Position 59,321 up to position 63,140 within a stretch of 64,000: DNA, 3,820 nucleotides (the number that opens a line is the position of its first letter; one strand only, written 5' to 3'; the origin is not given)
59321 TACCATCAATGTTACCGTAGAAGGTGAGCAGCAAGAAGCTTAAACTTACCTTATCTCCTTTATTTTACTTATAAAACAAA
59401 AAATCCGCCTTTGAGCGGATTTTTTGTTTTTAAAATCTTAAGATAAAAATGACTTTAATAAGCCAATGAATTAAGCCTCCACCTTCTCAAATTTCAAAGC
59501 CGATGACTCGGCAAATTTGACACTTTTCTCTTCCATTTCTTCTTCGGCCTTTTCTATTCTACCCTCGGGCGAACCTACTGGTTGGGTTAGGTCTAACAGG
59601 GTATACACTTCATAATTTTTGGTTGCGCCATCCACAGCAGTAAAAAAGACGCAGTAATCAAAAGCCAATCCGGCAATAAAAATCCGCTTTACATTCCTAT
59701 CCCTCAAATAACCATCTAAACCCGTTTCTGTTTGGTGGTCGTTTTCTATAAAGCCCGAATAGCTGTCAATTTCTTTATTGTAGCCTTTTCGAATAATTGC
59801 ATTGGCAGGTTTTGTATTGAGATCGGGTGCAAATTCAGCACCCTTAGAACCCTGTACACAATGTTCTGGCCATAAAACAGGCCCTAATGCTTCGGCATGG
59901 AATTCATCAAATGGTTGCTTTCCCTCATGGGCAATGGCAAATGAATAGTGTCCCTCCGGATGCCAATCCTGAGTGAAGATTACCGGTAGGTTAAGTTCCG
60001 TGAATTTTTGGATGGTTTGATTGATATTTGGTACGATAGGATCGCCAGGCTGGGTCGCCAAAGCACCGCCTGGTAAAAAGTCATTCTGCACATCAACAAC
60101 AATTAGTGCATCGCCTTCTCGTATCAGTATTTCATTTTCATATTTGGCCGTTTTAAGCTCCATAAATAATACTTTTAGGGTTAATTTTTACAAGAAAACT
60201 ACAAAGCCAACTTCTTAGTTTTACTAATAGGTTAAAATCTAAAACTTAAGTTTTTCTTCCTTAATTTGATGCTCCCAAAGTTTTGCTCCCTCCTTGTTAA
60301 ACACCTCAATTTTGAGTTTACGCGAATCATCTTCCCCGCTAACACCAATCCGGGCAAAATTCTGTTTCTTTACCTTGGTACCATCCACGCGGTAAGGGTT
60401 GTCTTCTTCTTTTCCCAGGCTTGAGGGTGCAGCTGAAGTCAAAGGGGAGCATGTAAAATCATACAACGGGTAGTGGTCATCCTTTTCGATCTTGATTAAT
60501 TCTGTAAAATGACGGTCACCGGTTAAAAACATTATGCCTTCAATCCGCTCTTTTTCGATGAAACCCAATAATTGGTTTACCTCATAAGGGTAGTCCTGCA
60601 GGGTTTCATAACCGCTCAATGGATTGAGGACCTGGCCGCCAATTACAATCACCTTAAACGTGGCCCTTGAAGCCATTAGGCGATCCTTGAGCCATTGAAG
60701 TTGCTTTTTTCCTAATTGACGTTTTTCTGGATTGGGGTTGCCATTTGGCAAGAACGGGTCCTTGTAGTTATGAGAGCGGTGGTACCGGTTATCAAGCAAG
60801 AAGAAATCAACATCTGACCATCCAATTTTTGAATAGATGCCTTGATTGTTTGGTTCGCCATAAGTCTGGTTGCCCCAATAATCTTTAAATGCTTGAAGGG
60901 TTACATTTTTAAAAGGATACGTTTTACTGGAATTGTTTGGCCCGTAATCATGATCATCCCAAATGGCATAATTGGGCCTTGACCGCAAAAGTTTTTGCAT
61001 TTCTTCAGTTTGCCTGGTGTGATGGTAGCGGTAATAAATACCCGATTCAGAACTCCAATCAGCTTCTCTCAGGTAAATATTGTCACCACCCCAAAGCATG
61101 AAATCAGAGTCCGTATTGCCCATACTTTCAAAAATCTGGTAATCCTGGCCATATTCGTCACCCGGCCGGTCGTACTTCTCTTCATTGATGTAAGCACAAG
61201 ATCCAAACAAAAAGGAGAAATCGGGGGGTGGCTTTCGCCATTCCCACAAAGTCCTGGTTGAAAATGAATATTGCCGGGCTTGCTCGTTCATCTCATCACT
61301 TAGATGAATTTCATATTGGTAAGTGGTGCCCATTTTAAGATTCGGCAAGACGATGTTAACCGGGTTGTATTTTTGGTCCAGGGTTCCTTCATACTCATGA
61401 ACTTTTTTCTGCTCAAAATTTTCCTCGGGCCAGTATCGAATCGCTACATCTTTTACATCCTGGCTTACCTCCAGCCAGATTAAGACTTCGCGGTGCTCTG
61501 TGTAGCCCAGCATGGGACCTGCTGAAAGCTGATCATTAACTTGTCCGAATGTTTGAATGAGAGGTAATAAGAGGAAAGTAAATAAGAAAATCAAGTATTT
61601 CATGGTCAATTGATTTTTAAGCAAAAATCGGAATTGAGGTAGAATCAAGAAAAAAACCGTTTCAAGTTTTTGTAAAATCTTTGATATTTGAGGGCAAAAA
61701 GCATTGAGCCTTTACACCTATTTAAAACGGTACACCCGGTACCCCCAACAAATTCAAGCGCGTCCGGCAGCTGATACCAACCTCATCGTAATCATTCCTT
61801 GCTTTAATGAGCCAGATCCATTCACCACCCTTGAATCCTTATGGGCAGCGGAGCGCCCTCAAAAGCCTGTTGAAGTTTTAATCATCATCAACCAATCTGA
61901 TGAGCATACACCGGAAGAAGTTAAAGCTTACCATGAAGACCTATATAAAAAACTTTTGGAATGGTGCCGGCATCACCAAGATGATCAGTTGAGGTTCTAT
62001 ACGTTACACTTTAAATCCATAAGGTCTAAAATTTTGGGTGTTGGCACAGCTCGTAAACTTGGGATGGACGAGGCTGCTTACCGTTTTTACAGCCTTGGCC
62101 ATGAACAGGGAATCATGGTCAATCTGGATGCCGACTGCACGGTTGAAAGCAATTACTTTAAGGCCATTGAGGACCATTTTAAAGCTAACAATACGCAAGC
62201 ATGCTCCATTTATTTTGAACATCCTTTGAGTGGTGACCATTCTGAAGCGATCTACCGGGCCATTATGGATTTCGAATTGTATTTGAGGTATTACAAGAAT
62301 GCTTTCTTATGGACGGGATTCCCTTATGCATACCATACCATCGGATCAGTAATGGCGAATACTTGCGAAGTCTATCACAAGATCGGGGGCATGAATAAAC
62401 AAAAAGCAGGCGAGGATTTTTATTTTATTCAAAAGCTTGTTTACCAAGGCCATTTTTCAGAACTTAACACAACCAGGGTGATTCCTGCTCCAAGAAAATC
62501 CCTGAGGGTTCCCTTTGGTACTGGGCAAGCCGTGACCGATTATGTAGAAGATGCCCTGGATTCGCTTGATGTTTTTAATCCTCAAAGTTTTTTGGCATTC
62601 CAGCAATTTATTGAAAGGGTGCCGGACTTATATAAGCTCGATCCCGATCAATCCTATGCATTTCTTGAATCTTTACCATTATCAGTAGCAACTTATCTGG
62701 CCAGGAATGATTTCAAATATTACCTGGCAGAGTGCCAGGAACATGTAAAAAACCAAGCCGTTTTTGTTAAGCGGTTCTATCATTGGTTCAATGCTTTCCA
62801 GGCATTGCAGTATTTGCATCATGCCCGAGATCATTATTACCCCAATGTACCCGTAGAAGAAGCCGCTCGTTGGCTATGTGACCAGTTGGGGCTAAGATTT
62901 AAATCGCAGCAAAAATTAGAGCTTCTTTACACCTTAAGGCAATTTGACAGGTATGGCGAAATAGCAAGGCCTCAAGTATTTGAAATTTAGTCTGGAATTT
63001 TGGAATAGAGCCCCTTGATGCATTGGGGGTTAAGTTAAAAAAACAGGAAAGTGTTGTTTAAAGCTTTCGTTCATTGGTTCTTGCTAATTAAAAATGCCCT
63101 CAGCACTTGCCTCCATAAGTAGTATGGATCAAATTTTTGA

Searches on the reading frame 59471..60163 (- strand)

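Call 56: search_protein_families(library=pfam, proteins=[window:59471-60163:-], max_evalue=0.0001)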
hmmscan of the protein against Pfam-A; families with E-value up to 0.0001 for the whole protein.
window:59471-60163:- (230 aa): 1 family
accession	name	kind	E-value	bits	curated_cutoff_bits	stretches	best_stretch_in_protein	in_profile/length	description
PF00857.26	Isochorismatase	-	2e-27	96.9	27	1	19-192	2-147/175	Isochorismatase domain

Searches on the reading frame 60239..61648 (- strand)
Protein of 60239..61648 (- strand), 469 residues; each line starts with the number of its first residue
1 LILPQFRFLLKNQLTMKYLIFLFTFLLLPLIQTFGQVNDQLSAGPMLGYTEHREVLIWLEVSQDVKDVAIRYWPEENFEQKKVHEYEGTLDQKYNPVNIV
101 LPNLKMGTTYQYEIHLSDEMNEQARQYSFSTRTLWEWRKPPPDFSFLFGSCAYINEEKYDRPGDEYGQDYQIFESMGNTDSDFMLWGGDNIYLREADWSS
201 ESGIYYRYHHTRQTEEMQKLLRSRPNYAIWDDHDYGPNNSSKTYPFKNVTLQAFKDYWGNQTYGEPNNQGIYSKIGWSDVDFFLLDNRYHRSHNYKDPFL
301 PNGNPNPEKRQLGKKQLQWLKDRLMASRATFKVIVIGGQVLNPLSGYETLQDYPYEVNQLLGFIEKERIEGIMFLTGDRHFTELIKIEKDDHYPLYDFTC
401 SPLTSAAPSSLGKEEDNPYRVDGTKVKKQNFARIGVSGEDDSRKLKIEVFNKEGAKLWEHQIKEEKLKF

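Call 56: search_protein_families(library=pfam, proteins=[window:60239-61648:-], max_evalue=0.0001)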
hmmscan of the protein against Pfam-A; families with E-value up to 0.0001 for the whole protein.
window:60239-61648:- (469 aa): 2 families
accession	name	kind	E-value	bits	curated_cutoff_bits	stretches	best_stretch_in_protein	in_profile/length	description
PF09423.15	PhoD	-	2.1e-25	90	27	1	168-413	12-301/343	PhoD-like phosphatase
PF25077.1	DUF7800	-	2.5e-06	28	27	1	39-126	2-81/89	Domain of unknown function (DUF7800)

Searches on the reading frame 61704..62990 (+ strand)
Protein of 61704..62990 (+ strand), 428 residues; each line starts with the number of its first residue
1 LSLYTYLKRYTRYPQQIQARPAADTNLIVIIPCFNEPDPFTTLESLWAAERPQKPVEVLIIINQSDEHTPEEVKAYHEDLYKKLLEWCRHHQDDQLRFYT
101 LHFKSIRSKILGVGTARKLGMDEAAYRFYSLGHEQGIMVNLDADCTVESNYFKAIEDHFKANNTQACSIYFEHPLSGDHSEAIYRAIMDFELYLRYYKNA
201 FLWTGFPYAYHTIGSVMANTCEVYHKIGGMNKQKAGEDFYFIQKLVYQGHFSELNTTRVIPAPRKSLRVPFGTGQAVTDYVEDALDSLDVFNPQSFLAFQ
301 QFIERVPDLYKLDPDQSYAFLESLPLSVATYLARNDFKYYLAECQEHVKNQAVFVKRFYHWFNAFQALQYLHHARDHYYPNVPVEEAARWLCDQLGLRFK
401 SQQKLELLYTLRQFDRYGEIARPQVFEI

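Call 56: search_protein_families(library=pfam, proteins=[window:61704-62990:+], max_evalue=0.0001)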
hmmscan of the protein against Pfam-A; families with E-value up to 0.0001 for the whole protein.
window:61704-62990:+ (428 aa): 1 family
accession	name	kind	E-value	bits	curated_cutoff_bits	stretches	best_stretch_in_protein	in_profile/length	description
PF00535.33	Glycos_transf_2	-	6.7e-09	36.3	23.3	1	29-189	2-132/168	Glycosyl transferase family 2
